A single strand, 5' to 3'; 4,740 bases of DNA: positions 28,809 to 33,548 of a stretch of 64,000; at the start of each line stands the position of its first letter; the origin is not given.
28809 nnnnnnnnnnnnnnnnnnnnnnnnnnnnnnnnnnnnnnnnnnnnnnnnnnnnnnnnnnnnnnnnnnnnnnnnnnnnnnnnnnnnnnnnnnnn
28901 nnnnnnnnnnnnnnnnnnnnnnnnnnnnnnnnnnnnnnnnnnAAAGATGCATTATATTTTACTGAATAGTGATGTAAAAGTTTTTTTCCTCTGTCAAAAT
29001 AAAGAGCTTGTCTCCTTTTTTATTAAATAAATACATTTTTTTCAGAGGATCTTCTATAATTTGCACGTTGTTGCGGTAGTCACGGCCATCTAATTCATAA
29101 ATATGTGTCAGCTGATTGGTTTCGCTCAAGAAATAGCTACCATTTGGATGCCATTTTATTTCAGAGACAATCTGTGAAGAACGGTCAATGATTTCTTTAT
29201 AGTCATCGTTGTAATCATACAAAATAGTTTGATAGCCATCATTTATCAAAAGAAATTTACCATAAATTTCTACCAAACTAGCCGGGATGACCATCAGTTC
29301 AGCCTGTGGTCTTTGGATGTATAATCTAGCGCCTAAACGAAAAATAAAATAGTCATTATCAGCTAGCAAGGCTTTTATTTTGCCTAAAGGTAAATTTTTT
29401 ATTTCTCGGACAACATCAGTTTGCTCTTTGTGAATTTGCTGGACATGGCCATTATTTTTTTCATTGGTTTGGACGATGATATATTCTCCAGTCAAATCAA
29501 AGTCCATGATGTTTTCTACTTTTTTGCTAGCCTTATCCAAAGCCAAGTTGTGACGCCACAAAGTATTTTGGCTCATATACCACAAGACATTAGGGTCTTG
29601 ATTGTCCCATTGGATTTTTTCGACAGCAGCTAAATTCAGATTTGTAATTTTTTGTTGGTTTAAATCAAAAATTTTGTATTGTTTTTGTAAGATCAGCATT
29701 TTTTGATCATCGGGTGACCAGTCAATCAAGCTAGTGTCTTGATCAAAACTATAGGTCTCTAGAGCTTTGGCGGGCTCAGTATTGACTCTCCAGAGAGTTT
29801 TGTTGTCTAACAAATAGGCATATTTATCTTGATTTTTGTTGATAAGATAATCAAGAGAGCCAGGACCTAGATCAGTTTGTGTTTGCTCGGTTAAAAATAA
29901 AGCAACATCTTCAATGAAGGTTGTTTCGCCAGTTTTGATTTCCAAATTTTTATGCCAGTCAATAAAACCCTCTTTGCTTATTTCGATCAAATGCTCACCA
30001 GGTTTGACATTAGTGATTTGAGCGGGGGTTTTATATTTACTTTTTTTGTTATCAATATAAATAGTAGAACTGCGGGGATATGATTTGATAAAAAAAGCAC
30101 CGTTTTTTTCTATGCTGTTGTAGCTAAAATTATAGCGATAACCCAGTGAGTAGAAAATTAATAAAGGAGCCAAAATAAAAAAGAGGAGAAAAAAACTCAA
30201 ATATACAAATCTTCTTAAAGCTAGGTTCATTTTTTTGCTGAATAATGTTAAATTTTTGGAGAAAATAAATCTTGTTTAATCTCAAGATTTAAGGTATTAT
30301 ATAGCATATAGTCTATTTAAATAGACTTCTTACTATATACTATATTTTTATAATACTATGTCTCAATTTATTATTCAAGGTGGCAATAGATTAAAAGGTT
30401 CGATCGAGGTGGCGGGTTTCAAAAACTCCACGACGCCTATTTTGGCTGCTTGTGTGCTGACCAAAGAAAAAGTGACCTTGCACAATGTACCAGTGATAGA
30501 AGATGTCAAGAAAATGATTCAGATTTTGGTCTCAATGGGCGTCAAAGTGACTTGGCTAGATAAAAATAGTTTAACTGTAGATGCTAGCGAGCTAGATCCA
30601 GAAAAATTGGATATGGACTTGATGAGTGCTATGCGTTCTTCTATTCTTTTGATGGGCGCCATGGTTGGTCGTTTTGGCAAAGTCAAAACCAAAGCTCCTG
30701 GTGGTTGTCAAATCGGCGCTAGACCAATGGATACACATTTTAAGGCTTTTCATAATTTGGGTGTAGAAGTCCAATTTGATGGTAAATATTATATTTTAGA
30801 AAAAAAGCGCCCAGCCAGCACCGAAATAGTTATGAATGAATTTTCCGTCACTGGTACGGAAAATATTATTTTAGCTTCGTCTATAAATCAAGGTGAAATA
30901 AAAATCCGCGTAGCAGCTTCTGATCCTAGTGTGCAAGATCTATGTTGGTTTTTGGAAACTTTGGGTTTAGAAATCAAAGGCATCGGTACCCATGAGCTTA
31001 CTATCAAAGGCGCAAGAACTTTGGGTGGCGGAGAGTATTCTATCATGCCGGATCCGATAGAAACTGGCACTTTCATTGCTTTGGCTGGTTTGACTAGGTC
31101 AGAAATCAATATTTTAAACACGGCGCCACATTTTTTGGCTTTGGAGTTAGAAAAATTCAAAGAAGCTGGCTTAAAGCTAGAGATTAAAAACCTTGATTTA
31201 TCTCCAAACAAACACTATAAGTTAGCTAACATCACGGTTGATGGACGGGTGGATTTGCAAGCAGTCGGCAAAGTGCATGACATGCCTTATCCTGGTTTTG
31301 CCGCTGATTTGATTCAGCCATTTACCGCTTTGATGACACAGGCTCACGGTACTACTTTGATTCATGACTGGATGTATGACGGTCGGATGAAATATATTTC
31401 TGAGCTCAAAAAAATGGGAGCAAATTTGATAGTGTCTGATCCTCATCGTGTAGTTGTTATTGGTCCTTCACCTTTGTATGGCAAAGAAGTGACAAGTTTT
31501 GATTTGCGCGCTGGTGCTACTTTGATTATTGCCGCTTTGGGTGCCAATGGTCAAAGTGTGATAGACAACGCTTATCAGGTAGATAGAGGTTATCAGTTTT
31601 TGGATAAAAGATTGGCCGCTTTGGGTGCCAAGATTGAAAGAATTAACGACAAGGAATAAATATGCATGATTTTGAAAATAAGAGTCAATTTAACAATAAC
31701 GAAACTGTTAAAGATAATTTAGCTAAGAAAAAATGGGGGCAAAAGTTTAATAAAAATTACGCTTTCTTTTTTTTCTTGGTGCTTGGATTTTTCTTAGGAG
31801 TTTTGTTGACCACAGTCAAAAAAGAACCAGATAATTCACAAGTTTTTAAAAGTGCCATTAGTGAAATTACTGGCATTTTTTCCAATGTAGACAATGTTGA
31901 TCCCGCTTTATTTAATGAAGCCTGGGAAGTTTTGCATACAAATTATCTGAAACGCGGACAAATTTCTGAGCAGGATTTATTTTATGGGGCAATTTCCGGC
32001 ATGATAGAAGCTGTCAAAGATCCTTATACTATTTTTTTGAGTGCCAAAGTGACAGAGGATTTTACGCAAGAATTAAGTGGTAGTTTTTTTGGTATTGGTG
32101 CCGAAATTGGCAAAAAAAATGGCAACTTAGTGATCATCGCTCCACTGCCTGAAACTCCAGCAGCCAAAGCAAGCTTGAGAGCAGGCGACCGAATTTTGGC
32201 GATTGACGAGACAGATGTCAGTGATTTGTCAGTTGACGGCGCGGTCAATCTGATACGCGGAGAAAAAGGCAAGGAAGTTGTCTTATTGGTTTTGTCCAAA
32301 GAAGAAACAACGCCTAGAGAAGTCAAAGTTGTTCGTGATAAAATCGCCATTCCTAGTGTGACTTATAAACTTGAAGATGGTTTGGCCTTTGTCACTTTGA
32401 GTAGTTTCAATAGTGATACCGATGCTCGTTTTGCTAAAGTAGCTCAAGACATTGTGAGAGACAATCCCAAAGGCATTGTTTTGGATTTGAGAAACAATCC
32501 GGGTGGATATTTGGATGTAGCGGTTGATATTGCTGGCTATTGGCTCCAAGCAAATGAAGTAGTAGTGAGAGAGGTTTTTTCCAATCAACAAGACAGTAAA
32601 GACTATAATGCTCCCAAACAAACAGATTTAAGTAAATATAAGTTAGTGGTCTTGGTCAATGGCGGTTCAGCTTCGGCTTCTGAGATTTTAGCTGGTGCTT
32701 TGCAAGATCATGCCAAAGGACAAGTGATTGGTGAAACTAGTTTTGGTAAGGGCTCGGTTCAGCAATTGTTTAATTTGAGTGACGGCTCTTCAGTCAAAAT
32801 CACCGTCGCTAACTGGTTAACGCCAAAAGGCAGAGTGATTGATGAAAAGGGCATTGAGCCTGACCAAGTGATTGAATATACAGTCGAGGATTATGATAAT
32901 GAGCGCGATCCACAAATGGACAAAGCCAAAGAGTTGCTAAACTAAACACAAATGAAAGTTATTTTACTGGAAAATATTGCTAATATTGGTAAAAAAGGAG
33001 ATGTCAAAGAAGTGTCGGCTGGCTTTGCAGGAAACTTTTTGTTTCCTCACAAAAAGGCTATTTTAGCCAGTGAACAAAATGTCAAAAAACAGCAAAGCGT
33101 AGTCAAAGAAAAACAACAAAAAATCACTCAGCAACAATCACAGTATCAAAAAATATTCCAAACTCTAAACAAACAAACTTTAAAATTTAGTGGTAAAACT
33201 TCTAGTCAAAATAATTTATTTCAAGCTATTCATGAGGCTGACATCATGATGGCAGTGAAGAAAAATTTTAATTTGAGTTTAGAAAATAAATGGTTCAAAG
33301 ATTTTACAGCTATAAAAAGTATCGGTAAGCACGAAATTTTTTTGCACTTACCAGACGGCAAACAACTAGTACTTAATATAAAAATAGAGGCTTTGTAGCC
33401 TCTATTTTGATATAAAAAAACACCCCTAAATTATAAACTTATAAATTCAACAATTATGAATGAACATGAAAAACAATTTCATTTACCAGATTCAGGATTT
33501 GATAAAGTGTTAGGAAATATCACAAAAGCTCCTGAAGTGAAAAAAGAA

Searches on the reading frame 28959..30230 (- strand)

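Call 15: search_protein_families(library=pfam, proteins=[window:28959-30230:-], max_evalue=0.001)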
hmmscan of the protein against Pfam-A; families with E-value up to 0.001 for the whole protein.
window:28959-30230:- (423 aa): 1 family
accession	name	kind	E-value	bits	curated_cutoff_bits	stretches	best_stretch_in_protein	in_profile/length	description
PF08308.17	PEGA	-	6.9e-10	39.1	20.8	1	46-105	4-62/71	PEGA domain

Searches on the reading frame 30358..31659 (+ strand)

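Call 11: search_protein_families(library=pfam, proteins=[window:30358-31659:+], max_evalue=0.001)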
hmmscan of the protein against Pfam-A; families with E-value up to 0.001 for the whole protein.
window:30358-31659:+ (433 aa): 1 family
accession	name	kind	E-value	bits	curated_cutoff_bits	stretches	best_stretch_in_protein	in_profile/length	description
PF00275.25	EPSP_synthase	-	8.7e-70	236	22.8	1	6-413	1-411/417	EPSP synthase (3-phosphoshikimate 1-carboxyvinyltransferase)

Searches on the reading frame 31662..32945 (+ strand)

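Call 11: search_protein_families(library=pfam, proteins=[window:31662-32945:+], max_evalue=0.001)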
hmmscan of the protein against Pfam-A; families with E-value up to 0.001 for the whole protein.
window:31662-32945:+ (427 aa): 5 families
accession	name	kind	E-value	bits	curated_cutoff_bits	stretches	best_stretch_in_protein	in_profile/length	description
PF03572.23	Peptidase_S41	-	2.4e-50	170.8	24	1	241-403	2-164/165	Peptidase family S41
PF00595.29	PDZ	-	1.2e-11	45.3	23.2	1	139-210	8-80/81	PDZ domain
PF17820.7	PDZ_6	-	1.4e-09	38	27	1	158-210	2-52/54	PDZ domain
PF22694.1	CtpB_N-like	-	9.4e-08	32.9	27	1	84-128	41-83/85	Activating protease CtpB N-terminal domain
PF13180.12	PDZ_2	-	1.1e-07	32.5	27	1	145-223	3-80/80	PDZ domain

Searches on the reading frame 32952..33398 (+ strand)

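Call 60: search_protein_families(library=pfam, proteins=[window:32952-33398:+], max_evalue=0.001)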
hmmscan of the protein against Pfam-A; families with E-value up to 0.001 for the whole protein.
window:32952-33398:+ (148 aa): 2 families
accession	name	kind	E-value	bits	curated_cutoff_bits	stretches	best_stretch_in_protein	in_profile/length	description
PF01281.25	Ribosomal_L9_N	-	1.2e-19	70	20.7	1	1-46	1-46/47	Ribosomal protein L9, N-terminal domain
PF03948.19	Ribosomal_L9_C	-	4.3e-10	40.3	23.2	1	65-146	3-85/86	Ribosomal protein L9, C-terminal domain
